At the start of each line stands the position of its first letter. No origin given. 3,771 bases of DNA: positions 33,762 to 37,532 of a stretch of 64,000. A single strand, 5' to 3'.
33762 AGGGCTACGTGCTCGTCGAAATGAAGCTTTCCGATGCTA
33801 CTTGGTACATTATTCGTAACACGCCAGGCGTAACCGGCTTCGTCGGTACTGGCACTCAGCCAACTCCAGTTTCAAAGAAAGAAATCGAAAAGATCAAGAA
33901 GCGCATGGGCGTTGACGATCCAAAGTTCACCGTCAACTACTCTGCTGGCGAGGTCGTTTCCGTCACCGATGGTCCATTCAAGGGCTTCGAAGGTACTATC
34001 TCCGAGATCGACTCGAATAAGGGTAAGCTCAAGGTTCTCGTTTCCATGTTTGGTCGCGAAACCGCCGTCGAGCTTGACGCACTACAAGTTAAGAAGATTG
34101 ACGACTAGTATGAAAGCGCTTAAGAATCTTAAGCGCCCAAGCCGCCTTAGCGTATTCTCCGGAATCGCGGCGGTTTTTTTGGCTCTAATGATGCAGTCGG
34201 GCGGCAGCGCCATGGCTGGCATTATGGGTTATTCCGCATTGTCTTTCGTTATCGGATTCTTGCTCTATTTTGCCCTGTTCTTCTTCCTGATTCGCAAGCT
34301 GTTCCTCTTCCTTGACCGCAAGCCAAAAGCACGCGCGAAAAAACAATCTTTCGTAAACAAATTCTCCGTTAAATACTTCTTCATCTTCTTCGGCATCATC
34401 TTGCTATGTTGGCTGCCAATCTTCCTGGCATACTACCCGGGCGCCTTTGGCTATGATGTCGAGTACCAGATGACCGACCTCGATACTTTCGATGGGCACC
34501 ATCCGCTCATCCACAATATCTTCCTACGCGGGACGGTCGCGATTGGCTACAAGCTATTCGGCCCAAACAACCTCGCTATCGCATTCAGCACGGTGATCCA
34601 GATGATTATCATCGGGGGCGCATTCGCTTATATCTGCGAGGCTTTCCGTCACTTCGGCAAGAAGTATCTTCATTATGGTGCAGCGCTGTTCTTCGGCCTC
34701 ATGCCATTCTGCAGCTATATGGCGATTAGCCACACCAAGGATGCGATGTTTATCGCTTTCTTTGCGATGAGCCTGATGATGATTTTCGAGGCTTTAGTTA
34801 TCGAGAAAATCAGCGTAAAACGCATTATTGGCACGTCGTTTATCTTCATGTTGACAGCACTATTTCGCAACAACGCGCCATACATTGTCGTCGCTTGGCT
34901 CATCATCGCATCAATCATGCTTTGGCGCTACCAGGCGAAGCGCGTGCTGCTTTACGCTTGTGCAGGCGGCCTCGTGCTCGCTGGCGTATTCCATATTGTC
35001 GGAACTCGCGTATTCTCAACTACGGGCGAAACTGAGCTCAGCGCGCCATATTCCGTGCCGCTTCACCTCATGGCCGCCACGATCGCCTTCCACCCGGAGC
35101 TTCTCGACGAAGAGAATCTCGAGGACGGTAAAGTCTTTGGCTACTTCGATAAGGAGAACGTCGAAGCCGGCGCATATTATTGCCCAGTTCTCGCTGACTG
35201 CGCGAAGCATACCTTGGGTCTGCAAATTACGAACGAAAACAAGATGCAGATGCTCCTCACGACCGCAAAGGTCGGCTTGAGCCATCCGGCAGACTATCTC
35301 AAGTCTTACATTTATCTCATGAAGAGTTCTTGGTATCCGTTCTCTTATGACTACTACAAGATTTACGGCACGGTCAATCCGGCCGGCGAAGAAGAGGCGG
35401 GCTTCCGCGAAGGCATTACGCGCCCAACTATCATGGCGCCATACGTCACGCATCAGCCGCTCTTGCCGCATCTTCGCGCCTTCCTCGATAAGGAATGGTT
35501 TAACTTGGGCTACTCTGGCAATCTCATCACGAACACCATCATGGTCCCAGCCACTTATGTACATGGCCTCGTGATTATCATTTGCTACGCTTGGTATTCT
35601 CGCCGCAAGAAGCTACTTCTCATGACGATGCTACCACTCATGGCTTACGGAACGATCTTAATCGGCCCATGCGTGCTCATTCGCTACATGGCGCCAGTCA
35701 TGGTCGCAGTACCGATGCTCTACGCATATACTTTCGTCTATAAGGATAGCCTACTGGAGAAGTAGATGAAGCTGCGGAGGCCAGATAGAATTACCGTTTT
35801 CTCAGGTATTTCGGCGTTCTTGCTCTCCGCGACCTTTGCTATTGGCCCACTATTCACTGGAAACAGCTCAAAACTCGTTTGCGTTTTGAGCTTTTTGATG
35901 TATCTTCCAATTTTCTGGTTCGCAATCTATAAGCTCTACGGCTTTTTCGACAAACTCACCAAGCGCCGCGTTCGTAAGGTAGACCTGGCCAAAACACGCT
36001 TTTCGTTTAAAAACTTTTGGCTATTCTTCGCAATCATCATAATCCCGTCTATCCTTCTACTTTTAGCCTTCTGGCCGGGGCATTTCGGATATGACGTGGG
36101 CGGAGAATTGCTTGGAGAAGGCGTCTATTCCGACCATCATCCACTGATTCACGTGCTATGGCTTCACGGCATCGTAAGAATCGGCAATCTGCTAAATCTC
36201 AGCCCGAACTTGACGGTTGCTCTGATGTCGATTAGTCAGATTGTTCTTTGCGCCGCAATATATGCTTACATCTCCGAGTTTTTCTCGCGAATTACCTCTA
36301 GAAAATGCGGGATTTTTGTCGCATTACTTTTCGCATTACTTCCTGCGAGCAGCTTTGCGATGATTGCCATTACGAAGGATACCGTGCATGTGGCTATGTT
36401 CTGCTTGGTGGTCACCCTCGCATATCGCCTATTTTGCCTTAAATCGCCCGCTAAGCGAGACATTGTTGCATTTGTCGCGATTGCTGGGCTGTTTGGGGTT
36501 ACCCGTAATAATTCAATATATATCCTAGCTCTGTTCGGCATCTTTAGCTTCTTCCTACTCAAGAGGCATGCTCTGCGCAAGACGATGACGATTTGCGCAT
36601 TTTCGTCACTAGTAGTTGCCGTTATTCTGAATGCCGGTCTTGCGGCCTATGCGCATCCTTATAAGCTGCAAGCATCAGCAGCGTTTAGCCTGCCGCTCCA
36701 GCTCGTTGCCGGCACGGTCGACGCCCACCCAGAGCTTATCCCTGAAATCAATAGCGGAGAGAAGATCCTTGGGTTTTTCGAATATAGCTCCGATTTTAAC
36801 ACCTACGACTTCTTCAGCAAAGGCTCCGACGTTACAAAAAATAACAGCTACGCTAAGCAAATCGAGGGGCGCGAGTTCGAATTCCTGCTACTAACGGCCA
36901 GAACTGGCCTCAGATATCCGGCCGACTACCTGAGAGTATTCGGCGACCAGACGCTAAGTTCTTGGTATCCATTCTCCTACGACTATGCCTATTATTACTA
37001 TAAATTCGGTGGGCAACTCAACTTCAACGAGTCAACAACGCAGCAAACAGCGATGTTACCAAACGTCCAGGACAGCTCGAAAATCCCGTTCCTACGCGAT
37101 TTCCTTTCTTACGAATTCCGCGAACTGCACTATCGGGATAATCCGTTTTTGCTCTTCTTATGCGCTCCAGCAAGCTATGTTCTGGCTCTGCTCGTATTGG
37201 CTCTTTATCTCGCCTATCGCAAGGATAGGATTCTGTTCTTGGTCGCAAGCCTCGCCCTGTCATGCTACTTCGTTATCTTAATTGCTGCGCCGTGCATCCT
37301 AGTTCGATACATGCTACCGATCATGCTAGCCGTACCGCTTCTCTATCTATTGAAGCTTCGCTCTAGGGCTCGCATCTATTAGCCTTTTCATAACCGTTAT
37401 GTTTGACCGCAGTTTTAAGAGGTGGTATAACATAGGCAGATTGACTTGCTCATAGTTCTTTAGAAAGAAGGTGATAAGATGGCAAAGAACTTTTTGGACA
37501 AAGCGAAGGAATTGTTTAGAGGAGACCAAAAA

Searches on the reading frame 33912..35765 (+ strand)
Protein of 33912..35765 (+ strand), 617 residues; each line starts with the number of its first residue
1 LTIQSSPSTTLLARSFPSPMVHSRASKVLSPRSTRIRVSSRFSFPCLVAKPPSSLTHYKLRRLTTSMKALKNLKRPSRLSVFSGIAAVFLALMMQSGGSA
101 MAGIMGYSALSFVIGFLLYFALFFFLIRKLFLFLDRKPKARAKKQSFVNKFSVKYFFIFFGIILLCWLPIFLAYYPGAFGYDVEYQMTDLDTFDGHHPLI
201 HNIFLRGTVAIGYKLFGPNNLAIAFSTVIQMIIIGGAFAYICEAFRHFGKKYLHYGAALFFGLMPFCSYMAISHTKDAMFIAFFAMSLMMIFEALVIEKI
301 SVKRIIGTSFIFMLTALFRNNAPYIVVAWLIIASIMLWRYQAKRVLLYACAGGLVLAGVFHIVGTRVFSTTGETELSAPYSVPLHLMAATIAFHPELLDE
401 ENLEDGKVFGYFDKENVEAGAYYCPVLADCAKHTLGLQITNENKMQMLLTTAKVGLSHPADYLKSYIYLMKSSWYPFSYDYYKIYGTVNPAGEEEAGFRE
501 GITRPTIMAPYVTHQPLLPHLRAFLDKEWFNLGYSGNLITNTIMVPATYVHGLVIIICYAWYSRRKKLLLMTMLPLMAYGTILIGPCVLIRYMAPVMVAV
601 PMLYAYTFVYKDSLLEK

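Call 91: search_protein_families(library=pfam, proteins=[window:33912-35765:+], max_evalue=0.00001)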
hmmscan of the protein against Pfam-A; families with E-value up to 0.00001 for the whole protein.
window:33912-35765:+ (617 aa): 1 family
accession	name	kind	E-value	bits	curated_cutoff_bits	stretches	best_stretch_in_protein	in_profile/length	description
PF19484.4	DUF6020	-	1.3e-11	44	28.3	1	193-604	182-587/604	Family of unknown function (DUF6020)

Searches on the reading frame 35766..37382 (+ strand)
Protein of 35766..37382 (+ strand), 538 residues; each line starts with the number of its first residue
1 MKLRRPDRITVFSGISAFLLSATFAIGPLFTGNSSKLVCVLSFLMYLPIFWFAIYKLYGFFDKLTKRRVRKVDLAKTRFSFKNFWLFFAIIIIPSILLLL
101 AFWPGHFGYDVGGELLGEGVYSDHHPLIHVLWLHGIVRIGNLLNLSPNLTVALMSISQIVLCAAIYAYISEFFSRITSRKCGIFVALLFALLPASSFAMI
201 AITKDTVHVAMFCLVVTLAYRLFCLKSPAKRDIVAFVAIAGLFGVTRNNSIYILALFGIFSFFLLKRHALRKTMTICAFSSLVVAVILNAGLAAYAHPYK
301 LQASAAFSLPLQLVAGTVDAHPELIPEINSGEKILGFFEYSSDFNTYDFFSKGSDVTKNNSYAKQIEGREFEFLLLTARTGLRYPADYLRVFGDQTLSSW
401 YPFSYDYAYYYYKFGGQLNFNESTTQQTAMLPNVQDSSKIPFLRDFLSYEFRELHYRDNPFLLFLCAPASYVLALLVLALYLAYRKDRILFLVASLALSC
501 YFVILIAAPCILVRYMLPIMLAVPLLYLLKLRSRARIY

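Call 91: search_protein_families(library=pfam, proteins=[window:35766-37382:+], max_evalue=0.00001)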
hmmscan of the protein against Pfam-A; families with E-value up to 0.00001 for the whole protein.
window:35766-37382:+ (538 aa): 1 family
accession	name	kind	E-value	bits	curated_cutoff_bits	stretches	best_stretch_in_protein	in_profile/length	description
PF19484.4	DUF6020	-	4.2e-16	58.8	28.3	1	121-533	182-593/604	Family of unknown function (DUF6020)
